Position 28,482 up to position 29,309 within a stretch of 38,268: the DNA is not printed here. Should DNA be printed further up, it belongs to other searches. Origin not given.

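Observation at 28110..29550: Fourteen exact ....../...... half-sites in four clusters around an orphan HTH gene, next to oriC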

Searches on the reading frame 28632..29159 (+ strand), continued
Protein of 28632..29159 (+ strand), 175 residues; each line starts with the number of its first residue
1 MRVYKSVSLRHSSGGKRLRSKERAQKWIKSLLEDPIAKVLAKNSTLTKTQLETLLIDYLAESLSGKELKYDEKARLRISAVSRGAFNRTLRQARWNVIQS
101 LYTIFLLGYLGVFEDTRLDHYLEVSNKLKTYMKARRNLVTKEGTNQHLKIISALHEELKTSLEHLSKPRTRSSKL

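Call 77: find_encoding_contigs(protein=P0383, flank=6000, max_places=2)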
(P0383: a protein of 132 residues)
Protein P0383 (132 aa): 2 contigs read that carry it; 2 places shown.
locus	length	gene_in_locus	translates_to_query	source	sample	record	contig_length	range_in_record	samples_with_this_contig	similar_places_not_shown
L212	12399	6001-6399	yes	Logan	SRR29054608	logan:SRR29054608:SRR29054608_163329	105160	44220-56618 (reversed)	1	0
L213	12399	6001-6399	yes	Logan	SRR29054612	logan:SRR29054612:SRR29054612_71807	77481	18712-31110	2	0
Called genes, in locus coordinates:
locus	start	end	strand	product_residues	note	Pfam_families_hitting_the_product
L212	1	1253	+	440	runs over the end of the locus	PF00464:SHMT, PF00155:Aminotran_1_2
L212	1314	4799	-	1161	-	PF03833:PolC_DP2_N, PF24844:PolC_DP2_central, PF24846:PolC_DP2_cat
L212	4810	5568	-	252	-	PF01884:PcrB, PF00977:His_biosynth (faint)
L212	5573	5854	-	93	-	PF05129:Zn_ribbon_Elf1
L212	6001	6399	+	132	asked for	-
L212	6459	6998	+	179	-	-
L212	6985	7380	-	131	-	-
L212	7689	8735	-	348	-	PF01544:CorA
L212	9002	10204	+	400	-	PF13191:AAA_16, PF13401:AAA_22, PF00004:AAA, PF22606:Cdc6-ORC-like_ATPase_lid, PF22703:Cdc6_lid, PF09079:WHD_Cdc6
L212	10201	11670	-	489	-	PF00149:Metallophos, PF04042:DNA_pol_E_B, PF12850:Metallophos_2 (faint)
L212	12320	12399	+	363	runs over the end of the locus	PF00155:Aminotran_1_2, PF00266:Aminotran_5 (faint), PF04864:Alliinase_C (weak)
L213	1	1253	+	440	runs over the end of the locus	PF00464:SHMT, PF00155:Aminotran_1_2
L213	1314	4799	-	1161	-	PF03833:PolC_DP2_N, PF24844:PolC_DP2_central, PF24846:PolC_DP2_cat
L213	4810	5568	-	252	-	PF01884:PcrB, PF00977:His_biosynth (faint)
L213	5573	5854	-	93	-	PF05129:Zn_ribbon_Elf1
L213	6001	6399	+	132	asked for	-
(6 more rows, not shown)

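Call 78: find_encoding_contigs(protein=P0400, flank=6000, max_places=2)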
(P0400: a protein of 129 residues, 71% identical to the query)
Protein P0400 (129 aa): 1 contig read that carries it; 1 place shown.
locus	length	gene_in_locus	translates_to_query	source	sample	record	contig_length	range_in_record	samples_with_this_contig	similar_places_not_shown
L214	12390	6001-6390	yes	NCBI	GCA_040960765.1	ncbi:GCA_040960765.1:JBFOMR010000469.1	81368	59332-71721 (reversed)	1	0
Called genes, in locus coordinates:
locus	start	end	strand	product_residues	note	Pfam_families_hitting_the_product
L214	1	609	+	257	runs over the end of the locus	PF00590:TP_methylase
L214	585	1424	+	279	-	PF02602:HEM4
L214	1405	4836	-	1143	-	PF03833:PolC_DP2_N, PF24844:PolC_DP2_central, PF24846:PolC_DP2_cat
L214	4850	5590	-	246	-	PF01884:PcrB, PF00977:His_biosynth (faint)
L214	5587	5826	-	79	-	PF05129:Zn_ribbon_Elf1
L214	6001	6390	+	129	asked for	-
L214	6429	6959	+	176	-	PF01978:TrmB (weak), PF25213:HVO_A0261_N (weak), PF01047:MarR (weak)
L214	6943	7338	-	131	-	PF03965:Penicillinase_R (weak)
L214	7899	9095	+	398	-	PF13191:AAA_16, PF00270:DEAD (faint), PF01637:ATPase_2 (weak), PF00004:AAA (weak), PF13401:AAA_22, PF22606:Cdc6-ORC-like_ATPase_lid, PF22703:Cdc6_lid, PF09079:WHD_Cdc6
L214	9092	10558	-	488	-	PF00149:Metallophos (weak), PF04042:DNA_pol_E_B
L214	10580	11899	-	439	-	PF02878:PGM_PMM_I, PF02879:PGM_PMM_II, PF02880:PGM_PMM_III (weak), PF00408:PGM_PMM_IV (weak)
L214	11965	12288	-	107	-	-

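Call 81: find_encoding_contigs(protein=P0416, flank=6000, max_places=1)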
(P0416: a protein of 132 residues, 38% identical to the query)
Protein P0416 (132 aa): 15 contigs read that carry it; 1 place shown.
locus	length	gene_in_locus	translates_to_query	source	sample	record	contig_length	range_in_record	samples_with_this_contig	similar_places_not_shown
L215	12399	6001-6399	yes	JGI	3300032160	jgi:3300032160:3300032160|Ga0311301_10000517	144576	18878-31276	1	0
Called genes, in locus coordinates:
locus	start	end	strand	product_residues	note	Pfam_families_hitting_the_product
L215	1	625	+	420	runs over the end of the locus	PF03845:Spore_permease, PF13520:AA_permease_2, PF00324:AA_permease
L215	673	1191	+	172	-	PF13302:Acetyltransf_3, PF13420:Acetyltransf_4, PF00583:Acetyltransf_1, PF13673:Acetyltransf_10, PF13508:Acetyltransf_7, PF08445:FR47 (weak)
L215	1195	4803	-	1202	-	PF03833:PolC_DP2_N, PF24844:PolC_DP2_central, PF24846:PolC_DP2_cat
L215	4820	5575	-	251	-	PF01884:PcrB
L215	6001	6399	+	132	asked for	-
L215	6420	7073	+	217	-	-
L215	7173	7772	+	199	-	-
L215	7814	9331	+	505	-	PF05317:Thermopsin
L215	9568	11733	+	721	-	PF14321:DUF4382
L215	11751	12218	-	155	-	-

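Call 82: find_encoding_contigs(protein=P0421, flank=6000, max_places=1)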
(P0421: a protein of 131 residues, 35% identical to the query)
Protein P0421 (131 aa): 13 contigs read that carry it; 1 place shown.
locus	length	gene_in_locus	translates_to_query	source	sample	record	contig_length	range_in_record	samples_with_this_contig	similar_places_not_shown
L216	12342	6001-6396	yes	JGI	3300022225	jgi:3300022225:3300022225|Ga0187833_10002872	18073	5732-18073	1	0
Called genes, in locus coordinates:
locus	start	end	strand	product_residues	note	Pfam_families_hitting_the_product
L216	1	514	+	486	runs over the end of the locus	PF00206:Lyase_1, PF10397:ADSL_C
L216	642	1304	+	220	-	PF03357:Snf7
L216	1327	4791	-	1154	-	PF03833:PolC_DP2_N, PF24844:PolC_DP2_central, PF24846:PolC_DP2_cat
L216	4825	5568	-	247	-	PF01884:PcrB, PF00977:His_biosynth (weak)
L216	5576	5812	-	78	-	PF05129:Zn_ribbon_Elf1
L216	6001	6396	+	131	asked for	-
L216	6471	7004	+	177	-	-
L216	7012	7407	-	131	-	-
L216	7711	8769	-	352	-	PF01544:CorA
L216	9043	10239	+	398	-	PF13191:AAA_16 (weak), PF01637:ATPase_2 (weak), PF13401:AAA_22, PF00004:AAA (weak), PF22606:Cdc6-ORC-like_ATPase_lid, PF22703:Cdc6_lid, PF09079:WHD_Cdc6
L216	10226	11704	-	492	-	PF01336:tRNA_anti-codon (weak), PF00149:Metallophos, PF04042:DNA_pol_E_B, PF12850:Metallophos_2 (faint)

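Call 83: find_encoding_contigs(protein=P0412, flank=6000, max_places=1)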
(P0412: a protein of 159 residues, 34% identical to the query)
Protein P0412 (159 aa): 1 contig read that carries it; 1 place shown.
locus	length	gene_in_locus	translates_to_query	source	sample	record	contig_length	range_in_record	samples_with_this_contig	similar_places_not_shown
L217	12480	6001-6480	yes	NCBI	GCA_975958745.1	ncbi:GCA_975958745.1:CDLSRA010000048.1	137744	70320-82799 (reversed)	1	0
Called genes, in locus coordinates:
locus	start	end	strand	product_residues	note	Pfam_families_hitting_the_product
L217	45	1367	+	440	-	PF00464:SHMT, PF00155:Aminotran_1_2 (weak)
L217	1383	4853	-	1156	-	PF03833:PolC_DP2_N, PF24844:PolC_DP2_central, PF24846:PolC_DP2_cat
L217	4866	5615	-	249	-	PF01884:PcrB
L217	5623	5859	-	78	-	PF05129:Zn_ribbon_Elf1, PF08271:Zn_Ribbon_TF (weak)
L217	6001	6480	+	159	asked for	-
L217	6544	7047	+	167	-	-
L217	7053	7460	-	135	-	-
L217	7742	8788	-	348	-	PF01544:CorA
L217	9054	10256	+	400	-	PF13191:AAA_16 (faint), PF13401:AAA_22, PF00004:AAA (faint), PF22606:Cdc6-ORC-like_ATPase_lid, PF22703:Cdc6_lid, PF09079:WHD_Cdc6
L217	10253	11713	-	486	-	PF04042:DNA_pol_E_B, PF00149:Metallophos, PF12850:Metallophos_2 (weak)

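Call 84: find_encoding_contigs(protein=P0382, flank=6000, max_places=1)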
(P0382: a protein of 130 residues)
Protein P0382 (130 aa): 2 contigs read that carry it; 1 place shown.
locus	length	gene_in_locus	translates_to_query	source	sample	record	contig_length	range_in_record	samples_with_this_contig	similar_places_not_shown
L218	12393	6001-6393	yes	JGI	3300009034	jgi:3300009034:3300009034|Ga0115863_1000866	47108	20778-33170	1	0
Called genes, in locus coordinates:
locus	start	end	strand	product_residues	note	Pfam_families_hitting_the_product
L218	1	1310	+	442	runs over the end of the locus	PF00464:SHMT, PF00155:Aminotran_1_2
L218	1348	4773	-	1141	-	PF03833:PolC_DP2_N, PF24844:PolC_DP2_central, PF24846:PolC_DP2_cat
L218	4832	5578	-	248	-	PF01884:PcrB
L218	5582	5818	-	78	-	PF05129:Zn_ribbon_Elf1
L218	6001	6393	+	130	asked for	-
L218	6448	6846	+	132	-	-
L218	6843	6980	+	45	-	-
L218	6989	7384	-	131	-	-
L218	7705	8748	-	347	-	PF01544:CorA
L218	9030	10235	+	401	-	PF13191:AAA_16 (weak), PF13401:AAA_22, PF00004:AAA (weak), PF22606:Cdc6-ORC-like_ATPase_lid, PF22703:Cdc6_lid, PF09079:WHD_Cdc6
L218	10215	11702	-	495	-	PF00149:Metallophos, PF04042:DNA_pol_E_B, PF12850:Metallophos_2 (faint)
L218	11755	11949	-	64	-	-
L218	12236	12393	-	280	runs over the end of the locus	PF02878:PGM_PMM_I, PF02879:PGM_PMM_II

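Call 95: find_encoding_contigs(protein=P0001, flank=3000, max_places=1)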
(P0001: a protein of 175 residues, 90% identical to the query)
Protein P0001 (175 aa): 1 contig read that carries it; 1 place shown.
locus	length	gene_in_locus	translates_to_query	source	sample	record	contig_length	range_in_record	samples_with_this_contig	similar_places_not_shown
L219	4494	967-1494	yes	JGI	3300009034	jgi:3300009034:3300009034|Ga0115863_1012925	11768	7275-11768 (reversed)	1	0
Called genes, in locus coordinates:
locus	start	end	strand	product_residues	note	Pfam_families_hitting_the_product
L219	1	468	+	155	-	?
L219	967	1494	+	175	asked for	-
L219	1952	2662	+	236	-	PF11932:DUF3450 (weak), PF01978:TrmB (faint), PF01047:MarR (faint)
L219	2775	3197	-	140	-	-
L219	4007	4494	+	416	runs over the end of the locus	PF13191:AAA_16, PF00004:AAA (weak), PF13401:AAA_22, PF22703:Cdc6_lid, PF09079:WHD_Cdc6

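Call 96: predict_structure(alignment_id=A5)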
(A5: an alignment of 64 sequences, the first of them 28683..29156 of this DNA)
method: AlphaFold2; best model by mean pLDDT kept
length: 158 residues; sequences in the alignment: 64
mean_pLDDT: 83.0   pTM: 0.73
mean pLDDT of the five models: 83.0, 82.2, 81.7, 81.1, 79.0
residues with pLDDT >= 90: 55; 70-90: 73; 50-70: 27; < 50: 3
segments of 3 or more residues with pLDDT < 50: 156-158
pLDDT, mean of each block of 10 residues (from residue 1): 81 88 91 96 87 93 95 98 92 81 84 80 62 73 70 51
secondary structure, 60 per line:
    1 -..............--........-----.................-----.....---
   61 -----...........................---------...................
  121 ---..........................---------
elements in order: H2-15 H18-25 H31-47 H53-57 H66-92 H102-120 H124-149

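Call 99: fold_search(model_id=the predicted structure, library=pdb)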
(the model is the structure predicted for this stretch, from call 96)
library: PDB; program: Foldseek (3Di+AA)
matches with E <= 10: 63; with E <= 0.001: 0
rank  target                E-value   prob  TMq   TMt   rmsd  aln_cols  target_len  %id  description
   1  5xog_D                9.6e-01  0.13  0.21  0.20   6.5        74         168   22  RNA Polymerase II elongation complex bound with Spt5 KOW5 and Elf1 (released 2017-08-16)
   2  7qpg_W                1.7e+00  0.05  0.19  0.07  15.9       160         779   18  Human RZZ kinetochore corona complex. (released 2022-03-16)
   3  9qwr_A                2.3e+00  0.06  0.21  0.21  23.9       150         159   17  MIC60 helical bundle dimer (released 2026-02-25)
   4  8hhl_A                2.9e+00  0.03  0.19  0.07  17.9       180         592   12  Cryo-EM structure of the Cas12m2-crRNA-target DNA full R-loop complex (released 2023-04-12)
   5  1v4e_A                3.7e+00  0.06  0.23  0.15  19.0       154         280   14  Crystal Structure of Octaprenyl Pyrophosphate Synthase from Hyperthermophilic Thermotoga maritima (released 2004-03-02)
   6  2vyf_B                3.9e+00  0.03  0.20  0.11  15.4       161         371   13  Crystal Structure of the DnaC (released 2008-12-30)
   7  1ku7_A                4.1e+00  0.21  0.30  0.58   5.7        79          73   18  Crystal Structure of Thermus aquatics RNA Polymerase SigmaA Subunit Region 4 Bound to-35 Element DNA (released 2002-03-29)
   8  3uqz_A                4.1e+00  0.07  0.17  0.11   7.1        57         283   21  X-ray structure of DNA processing protein A (DprA) from Streptococcus pneumoniae (released 2012-08-29)
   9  8gjg_A                4.4e+00  0.04  0.22  0.21  18.7       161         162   16  De novo design of high-affinity protein binders to bioactive helical peptides (released 2024-01-10)
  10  8yfq_D                4.7e+00  0.08  0.22  0.21   6.3        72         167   18  Cryo EM structure of Komagataella phaffii RNAPII-Rat1-Rai1 pre-termination complex (released 2024-09-25)
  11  9e2j_F                4.7e+00  0.05  0.27  0.18  10.5       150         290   18  Variediene synthase with five cyclases (released 2025-05-21)
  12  1f5q_D                4.9e+00  0.06  0.27  0.19  13.6       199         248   10  CRYSTAL STRUCTURE OF MURINE GAMMA HERPESVIRUS CYCLIN COMPLEXED TO HUMAN CYCLIN DEPENDENT KINASE 2 (released 2000-12-27)
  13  1wl1_A                4.9e+00  0.05  0.25  0.16  18.9       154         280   14  Crystal Structure Of Octaprenyl Pyrophosphate Synthase From Hyperthermophilic Thermotoga Maritima H74A mutant (released 2005-06-28)
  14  9qwr_B                4.9e+00  0.03  0.20  0.19  24.2       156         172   16  MIC60 helical bundle dimer (released 2026-02-25)
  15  3uqz_B                5.6e+00  0.06  0.17  0.11   7.1        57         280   21  X-ray structure of DNA processing protein A (DprA) from Streptococcus pneumoniae (released 2012-08-29)
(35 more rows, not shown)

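Call 100: list_cluster_members(proteins=[P0400, P0412, P0419, P0418, P0408, P0421, P0394, P0402, P0406])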
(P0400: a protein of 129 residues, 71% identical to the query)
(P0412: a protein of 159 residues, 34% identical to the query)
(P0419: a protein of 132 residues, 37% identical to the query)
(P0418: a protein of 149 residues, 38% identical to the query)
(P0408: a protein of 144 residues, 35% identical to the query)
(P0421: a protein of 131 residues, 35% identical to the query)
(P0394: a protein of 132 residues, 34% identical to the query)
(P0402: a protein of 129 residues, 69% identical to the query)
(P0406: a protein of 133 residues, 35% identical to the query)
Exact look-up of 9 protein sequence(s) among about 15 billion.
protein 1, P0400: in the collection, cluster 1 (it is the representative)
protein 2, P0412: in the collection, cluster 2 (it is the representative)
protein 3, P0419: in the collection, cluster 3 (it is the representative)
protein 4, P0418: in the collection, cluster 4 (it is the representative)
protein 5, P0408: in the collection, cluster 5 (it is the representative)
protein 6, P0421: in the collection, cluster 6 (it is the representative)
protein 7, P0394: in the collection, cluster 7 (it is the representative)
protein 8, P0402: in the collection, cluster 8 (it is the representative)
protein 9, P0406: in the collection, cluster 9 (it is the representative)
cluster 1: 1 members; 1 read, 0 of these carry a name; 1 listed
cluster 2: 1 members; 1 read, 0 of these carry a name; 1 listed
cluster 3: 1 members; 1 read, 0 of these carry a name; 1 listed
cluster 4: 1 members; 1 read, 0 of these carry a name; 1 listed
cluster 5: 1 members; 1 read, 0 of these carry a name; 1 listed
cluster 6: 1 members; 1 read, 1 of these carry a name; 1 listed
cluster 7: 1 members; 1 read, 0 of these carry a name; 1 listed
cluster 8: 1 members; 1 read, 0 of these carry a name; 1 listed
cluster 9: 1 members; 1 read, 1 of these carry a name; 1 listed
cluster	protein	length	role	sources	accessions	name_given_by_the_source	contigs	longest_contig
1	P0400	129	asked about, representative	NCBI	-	-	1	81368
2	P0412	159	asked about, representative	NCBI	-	-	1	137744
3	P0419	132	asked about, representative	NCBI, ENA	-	-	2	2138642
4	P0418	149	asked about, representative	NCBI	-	-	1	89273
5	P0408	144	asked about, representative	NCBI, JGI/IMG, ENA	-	-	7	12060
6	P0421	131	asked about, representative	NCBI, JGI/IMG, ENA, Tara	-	hypothetical protein | strand:- start:2728 stop:3123 length:396 start_codon:yes stop_codon:yes gene_type:complete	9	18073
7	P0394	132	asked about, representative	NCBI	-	-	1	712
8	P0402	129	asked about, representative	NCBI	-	-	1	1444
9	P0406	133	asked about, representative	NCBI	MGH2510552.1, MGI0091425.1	MAG: hypothetical protein ACRDHZ_24520 [Ktedonobacteraceae bacterium]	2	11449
